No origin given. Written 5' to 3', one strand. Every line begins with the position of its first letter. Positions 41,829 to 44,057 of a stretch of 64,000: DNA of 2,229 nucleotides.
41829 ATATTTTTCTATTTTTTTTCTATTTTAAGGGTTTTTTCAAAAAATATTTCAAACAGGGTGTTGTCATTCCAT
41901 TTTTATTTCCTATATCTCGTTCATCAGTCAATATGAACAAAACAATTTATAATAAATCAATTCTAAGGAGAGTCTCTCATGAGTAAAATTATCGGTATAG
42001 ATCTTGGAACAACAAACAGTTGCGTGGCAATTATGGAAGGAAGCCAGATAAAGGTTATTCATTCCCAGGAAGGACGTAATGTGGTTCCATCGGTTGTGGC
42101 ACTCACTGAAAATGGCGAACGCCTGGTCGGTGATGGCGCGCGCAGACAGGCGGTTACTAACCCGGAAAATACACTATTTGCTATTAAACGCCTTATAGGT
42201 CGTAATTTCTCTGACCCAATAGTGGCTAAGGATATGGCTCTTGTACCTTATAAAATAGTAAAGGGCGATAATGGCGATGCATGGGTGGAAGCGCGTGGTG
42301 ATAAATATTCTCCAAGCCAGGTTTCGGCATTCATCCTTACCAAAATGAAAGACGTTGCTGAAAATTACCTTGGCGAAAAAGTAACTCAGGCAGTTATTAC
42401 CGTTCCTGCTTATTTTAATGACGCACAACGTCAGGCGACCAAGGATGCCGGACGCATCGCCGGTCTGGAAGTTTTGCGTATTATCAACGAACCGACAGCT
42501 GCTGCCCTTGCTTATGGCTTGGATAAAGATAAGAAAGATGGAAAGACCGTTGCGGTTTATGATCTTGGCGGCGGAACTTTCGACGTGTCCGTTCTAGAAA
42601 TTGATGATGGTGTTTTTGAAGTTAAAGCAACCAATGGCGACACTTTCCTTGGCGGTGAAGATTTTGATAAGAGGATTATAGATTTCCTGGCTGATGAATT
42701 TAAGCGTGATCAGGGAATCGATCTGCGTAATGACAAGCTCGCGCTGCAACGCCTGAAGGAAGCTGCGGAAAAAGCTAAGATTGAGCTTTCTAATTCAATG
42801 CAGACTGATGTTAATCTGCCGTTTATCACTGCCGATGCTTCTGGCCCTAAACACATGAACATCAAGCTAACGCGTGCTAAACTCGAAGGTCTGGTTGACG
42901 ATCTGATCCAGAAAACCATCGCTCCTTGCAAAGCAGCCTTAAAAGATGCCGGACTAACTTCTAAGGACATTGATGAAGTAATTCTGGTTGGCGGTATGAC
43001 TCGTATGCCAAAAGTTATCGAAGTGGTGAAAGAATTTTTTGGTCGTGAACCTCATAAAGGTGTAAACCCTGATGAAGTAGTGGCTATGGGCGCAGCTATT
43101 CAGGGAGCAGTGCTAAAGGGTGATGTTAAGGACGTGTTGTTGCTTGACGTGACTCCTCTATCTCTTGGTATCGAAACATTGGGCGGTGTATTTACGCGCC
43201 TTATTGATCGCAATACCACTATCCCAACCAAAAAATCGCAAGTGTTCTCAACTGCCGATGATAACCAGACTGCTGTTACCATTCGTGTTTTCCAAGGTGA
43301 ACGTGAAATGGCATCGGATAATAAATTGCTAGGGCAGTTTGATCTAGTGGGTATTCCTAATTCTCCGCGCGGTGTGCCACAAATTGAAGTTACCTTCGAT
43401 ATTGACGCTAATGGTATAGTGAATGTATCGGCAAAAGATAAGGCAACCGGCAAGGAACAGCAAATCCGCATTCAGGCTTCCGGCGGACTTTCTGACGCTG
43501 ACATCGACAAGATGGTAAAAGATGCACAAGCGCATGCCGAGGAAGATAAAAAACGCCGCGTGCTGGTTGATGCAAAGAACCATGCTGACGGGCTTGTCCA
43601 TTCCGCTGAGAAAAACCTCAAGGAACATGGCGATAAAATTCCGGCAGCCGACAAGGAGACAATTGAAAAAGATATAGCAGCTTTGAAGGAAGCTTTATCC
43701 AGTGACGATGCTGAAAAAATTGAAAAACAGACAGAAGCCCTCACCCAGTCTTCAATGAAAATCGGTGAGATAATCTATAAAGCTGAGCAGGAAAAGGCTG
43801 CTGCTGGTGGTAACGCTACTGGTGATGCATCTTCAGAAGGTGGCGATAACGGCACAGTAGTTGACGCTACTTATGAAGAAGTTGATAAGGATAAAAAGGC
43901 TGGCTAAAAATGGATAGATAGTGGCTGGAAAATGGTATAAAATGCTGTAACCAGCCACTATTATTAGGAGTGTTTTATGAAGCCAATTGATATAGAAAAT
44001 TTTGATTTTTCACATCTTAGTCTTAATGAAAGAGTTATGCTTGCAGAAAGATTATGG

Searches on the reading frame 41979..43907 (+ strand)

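Call 44: search_protein_families(library=ncbifam, proteins=[window:41979-43907:+], max_evalue=1e-10)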
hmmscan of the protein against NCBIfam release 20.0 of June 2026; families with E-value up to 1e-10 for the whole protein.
window:41979-43907:+ (642 aa): 11 families
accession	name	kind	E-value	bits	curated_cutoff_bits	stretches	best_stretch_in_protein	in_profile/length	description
NF001413.0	PRK00290.1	equivalog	0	1042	648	1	1-639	1-625/625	molecular chaperone DnaK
TIGR02350.1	prok_dnaK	equivalog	7e-294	975.8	822.55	1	3-600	1-595/596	molecular chaperone DnaK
NF009947.0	PRK13411.1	equivalog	3.1e-260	864.8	1002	1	1-610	1-610/662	molecular chaperone DnaK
NF009946.0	PRK13410.1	equivalog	9.1e-243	807.3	1019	1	1-604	1-606/669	molecular chaperone DnaK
NF003520.0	PRK05183.1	subfamily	1.9e-196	654.2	620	1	4-609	21-614/621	Fe-S protein assembly chaperone HscA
TIGR01991.1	HscA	equivalog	3e-194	646.9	708.55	1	5-607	2-592/600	Fe-S protein assembly chaperone HscA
NF002399.0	PRK01433.1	equivalog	9.1e-127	424.1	743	1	4-590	21-568/595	Fe-S protein assembly chaperone HscA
NF008673.0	PRK11678.1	equivalog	4.7e-22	78.4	331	0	117-209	131-229/450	molecular chaperone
NF010539.0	PRK13927.1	subfamily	1.3e-13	50.5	293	1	122-372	86-322/339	rod shape-determining protein MreB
NF011660.0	PRK15080.1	equivalog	1.7e-13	50.4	182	0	119-215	78-167/277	ethanolamine utilization protein EutJ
TIGR02529.1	EutJ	subfamily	4.7e-13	49.2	152.1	0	118-222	44-141/239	ethanolamine utilization protein EutJ family protein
